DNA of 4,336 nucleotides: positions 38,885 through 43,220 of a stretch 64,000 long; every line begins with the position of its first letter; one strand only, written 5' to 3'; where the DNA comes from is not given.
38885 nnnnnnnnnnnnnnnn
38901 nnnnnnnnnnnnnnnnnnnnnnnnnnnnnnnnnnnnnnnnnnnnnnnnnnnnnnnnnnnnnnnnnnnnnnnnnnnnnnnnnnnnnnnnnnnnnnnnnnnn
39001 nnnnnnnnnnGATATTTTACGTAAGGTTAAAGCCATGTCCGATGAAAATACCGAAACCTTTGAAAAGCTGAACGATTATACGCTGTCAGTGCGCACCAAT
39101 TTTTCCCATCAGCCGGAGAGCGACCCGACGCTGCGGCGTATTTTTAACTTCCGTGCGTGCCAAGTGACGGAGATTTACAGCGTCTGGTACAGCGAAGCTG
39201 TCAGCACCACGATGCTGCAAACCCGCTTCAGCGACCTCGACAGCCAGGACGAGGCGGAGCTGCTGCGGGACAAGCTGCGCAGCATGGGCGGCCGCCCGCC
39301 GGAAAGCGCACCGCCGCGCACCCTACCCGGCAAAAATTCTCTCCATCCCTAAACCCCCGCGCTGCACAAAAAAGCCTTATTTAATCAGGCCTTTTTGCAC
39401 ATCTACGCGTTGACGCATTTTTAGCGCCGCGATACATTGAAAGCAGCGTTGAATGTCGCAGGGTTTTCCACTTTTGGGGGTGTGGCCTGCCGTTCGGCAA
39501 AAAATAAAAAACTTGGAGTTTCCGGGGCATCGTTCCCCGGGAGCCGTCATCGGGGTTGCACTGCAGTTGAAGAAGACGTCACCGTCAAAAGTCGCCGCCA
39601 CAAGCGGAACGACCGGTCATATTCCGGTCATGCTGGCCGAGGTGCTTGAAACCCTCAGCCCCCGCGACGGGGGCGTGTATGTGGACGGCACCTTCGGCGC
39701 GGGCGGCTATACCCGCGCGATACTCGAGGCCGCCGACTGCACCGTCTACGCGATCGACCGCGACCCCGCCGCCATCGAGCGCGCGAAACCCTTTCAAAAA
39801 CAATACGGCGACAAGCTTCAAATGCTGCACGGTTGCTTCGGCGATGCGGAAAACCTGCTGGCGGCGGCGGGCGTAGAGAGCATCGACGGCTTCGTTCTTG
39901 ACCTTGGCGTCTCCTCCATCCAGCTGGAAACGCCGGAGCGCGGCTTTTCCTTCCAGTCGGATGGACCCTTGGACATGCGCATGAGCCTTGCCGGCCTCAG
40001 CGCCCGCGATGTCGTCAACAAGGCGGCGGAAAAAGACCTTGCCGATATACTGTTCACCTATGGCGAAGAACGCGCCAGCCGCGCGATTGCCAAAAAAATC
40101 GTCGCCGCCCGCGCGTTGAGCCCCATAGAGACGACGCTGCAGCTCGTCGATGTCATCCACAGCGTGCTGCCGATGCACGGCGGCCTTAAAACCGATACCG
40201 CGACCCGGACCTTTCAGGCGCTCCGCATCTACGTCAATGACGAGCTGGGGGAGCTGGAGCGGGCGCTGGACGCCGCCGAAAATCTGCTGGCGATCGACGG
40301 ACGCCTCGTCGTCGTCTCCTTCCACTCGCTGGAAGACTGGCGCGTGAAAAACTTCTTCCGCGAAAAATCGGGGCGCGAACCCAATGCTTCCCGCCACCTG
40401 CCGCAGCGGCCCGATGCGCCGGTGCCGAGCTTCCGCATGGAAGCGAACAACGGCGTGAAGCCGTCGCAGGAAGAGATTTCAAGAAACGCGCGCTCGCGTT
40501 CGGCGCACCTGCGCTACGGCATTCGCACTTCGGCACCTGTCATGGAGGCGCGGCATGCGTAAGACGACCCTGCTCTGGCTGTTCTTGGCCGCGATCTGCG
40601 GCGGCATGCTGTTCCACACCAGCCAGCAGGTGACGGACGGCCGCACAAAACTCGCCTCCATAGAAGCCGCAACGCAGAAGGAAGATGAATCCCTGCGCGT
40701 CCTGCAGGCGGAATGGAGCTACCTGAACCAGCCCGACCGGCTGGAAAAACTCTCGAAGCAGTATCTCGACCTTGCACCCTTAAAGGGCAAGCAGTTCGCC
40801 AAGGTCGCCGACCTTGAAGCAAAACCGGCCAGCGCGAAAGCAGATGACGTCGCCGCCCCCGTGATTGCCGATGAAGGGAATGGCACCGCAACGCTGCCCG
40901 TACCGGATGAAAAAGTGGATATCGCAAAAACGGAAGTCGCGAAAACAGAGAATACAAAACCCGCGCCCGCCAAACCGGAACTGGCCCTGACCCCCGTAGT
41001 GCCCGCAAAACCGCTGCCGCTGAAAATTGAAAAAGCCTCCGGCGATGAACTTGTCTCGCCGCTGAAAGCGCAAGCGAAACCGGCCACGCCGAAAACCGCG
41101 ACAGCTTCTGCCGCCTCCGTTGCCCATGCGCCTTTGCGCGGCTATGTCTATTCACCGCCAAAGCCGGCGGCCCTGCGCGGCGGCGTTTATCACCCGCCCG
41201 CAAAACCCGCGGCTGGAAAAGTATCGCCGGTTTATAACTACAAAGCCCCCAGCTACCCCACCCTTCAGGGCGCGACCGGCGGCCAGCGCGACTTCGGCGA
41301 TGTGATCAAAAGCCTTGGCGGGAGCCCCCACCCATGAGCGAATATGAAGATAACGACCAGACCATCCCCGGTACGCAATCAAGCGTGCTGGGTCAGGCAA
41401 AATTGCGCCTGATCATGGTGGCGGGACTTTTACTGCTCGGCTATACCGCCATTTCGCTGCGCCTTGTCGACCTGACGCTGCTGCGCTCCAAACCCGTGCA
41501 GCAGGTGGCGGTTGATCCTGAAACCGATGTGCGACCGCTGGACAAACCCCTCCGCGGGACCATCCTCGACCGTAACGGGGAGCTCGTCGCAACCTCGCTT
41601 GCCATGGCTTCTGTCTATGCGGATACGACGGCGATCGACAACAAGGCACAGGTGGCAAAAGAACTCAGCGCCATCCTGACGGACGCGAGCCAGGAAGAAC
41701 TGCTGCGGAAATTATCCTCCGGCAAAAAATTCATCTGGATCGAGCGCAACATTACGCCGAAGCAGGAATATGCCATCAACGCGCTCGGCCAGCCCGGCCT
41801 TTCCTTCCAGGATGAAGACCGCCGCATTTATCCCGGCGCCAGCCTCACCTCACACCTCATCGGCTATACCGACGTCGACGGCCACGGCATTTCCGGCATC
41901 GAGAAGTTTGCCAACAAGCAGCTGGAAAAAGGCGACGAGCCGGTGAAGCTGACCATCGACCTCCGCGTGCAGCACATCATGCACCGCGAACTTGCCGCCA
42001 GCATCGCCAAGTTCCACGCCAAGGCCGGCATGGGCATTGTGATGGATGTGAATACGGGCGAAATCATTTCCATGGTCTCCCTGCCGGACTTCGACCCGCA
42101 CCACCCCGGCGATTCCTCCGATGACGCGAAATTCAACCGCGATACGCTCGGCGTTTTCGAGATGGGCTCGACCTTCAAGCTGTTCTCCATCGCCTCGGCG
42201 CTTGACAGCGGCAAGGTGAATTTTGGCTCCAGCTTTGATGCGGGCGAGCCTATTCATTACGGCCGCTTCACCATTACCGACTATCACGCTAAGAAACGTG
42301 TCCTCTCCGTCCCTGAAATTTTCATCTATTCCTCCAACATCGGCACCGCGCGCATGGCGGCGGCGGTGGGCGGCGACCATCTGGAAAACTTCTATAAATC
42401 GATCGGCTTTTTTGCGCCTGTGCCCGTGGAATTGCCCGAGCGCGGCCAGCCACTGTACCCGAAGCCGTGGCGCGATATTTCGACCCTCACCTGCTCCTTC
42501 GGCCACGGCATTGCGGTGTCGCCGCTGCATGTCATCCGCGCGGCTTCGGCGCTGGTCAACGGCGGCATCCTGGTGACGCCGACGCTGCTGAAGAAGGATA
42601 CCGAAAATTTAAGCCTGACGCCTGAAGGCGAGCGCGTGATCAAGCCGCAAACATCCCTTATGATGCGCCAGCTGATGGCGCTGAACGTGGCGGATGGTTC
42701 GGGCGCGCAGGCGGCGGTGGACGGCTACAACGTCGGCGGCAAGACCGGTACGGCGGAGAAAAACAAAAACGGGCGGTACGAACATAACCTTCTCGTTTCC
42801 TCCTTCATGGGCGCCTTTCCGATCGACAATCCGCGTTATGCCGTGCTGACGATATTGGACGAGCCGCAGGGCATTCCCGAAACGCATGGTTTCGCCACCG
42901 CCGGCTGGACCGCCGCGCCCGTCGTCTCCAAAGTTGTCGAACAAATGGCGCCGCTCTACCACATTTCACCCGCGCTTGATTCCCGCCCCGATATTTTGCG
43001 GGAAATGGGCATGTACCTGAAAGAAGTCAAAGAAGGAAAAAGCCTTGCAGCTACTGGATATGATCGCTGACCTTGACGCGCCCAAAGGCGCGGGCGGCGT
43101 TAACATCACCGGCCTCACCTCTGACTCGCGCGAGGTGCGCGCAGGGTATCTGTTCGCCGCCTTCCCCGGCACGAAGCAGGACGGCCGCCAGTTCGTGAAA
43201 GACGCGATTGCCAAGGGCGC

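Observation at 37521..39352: Five tandem, tightly packed paralogous small ORFs of an unrecognised family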

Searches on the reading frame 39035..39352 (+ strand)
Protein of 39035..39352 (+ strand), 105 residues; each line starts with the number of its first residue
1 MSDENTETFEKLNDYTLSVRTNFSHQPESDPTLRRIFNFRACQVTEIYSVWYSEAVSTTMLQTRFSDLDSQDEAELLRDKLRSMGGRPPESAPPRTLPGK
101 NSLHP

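Call 3: search_protein_families(library=pfam, proteins=[window:39035-39352:+], max_evalue=1)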
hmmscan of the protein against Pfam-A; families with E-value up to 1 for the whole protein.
window:39035-39352:+ (105 aa): 0 families

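Call 4: search_protein_families(library=ncbifam, proteins=[window:39035-39352:+], max_evalue=1)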
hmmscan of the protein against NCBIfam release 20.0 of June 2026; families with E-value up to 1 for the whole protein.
window:39035-39352:+ (105 aa): 0 families

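Call 7: search_protein_families(library=phrogs, proteins=[window:39035-39352:+], max_evalue=1)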
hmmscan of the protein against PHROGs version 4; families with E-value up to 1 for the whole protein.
window:39035-39352:+ (105 aa): 2 families
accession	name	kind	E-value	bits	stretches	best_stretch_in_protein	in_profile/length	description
phrog_26621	-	unknown function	0.061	14.4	1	44-87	25-60/61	-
phrog_21321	-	unknown function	0.39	12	1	47-86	40-79/104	-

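Call 8: search_protein_families(library=padloc, proteins=[window:39035-39352:+], max_evalue=1)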
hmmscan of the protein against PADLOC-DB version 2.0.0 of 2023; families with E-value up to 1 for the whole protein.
window:39035-39352:+ (105 aa): 0 families

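Call 72: find_homologous_proteins(query=A5, max_evalue=0.01)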
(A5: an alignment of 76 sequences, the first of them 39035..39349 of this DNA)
Query A5 (76 sequences) (105 aa, profile of the alignment): 44 proteins with E <= 0.01 among 385 candidates.
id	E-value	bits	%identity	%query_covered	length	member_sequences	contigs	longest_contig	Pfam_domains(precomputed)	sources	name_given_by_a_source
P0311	1.4e-29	120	35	78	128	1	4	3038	-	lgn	-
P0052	2.5e-28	116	42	80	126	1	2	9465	-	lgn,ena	-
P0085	1.2e-27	114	43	80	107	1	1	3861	-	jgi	jgi:hypothetical protein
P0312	4.2e-27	112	36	80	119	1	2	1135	-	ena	-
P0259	4.0e-26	109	28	85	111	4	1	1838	-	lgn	-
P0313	7.3e-26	108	34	79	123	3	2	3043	-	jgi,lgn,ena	jgi:hypothetical protein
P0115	1.2e-25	107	59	83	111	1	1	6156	-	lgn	-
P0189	1.3e-25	107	34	78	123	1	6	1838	-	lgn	-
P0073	2.1e-25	107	54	92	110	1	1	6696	-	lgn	-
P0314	2.1e-25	106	31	79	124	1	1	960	-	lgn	-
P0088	2.4e-25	106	63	94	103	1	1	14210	-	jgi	-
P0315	3.0e-25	106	50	90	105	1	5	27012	-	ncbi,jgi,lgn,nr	ncbi:MAG: hypothetical protein IT560_09185 [Alphaproteobacteria bacterium]|jgi:hypothetical protein|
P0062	3.7e-25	106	58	79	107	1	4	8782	-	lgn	-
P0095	6.2e-25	105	55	84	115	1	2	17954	-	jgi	jgi:negative regulator of replication initiation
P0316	7.6e-25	105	55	94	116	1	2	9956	-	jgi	jgi:hypothetical protein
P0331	1.9e-8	52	24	70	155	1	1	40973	-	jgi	jgi:hypothetical protein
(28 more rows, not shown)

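Call 73: search_solved_structures(query=A5, max_evalue=10)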
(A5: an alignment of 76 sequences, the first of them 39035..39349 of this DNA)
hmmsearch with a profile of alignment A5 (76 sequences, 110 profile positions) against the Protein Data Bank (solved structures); distinct sequences matched with E-value up to 10: 1.
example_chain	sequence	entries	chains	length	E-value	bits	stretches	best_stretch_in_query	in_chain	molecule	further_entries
6l0l_A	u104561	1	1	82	0.83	12.8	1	71-94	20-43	Hydra-1ubq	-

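Call 75: find_encoding_contigs(protein=P0331, flank=7000, max_places=1)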
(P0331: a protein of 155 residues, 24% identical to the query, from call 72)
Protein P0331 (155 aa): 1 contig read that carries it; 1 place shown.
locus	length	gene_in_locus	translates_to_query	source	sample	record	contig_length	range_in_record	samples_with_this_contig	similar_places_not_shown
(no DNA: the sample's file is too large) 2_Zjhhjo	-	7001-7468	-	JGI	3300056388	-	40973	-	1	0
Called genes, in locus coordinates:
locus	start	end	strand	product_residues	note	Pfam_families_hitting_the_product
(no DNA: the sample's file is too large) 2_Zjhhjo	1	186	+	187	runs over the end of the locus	PF06776:IalB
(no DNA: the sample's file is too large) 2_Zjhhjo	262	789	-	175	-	PF13441:Gly-zipper_YMGG (weak), PF16998:17kDa_Anti_2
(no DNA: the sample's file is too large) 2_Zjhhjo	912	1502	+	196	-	PF12766:Pyridox_oxase_2, PF01243:PNPOx_N, PF10590:PNP_phzG_C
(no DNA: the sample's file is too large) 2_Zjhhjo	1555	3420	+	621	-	PF02518:HATPase_c (weak), PF13589:HATPase_c_3, PF00183:HSP90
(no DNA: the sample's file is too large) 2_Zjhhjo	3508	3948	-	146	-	PF06262:Zincin_1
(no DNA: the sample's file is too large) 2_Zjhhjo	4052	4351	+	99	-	PF01329:Pterin_4a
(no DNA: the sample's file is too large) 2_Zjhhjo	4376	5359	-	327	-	-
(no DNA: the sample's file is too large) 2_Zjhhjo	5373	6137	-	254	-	PF00106:adh_short, PF13561:adh_short_C2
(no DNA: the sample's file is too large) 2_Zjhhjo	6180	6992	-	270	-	PF08238:Sel1 (faint)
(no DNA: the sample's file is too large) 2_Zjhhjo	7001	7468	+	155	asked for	-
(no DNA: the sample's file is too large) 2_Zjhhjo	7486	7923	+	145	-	-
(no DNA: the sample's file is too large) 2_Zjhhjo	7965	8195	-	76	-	-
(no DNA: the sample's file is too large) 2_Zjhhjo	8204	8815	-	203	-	PF08712:Nfu_N, PF01883:FeS_assembly_P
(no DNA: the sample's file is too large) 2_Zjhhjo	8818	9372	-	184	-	PF10006:DUF2249, PF01206:TusA (weak), PF10006:DUF2249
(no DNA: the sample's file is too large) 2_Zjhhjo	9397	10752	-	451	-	-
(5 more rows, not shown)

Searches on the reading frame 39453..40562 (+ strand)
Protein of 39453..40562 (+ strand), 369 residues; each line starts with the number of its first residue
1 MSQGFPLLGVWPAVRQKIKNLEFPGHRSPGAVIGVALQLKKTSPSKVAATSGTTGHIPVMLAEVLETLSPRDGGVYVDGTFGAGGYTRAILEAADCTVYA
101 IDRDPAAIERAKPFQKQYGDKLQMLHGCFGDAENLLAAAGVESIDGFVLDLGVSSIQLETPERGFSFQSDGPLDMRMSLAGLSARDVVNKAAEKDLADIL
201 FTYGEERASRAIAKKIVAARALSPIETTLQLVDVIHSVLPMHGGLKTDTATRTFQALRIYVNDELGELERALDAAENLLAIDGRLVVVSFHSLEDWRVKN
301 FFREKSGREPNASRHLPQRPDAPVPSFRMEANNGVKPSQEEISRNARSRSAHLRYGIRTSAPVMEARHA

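Call 89: search_protein_families(library=pfam, proteins=[window:39453-40562:+], max_evalue=0.001)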
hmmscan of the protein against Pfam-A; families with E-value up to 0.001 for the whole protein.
window:39453-40562:+ (369 aa): 1 family
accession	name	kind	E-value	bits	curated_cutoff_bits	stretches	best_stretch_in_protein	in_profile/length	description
PF01795.25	Methyltransf_5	-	3.3e-98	329.4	27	1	55-355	3-305/309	MraW methylase family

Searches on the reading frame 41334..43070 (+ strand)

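Call 89: search_protein_families(library=pfam, proteins=[window:41334-43070:+], max_evalue=0.001)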
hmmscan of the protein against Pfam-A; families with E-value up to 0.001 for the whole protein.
window:41334-43070:+ (578 aa): 2 families
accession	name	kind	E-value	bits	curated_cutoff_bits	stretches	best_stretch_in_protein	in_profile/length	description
PF00905.27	Transpeptidase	-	7.2e-59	199.9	22.1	1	233-521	2-288/299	Penicillin binding protein transpeptidase domain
PF03717.20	PBP_dimer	-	1.4e-15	58.6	24.4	1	71-182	3-126/180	Penicillin-binding Protein dimerisation domain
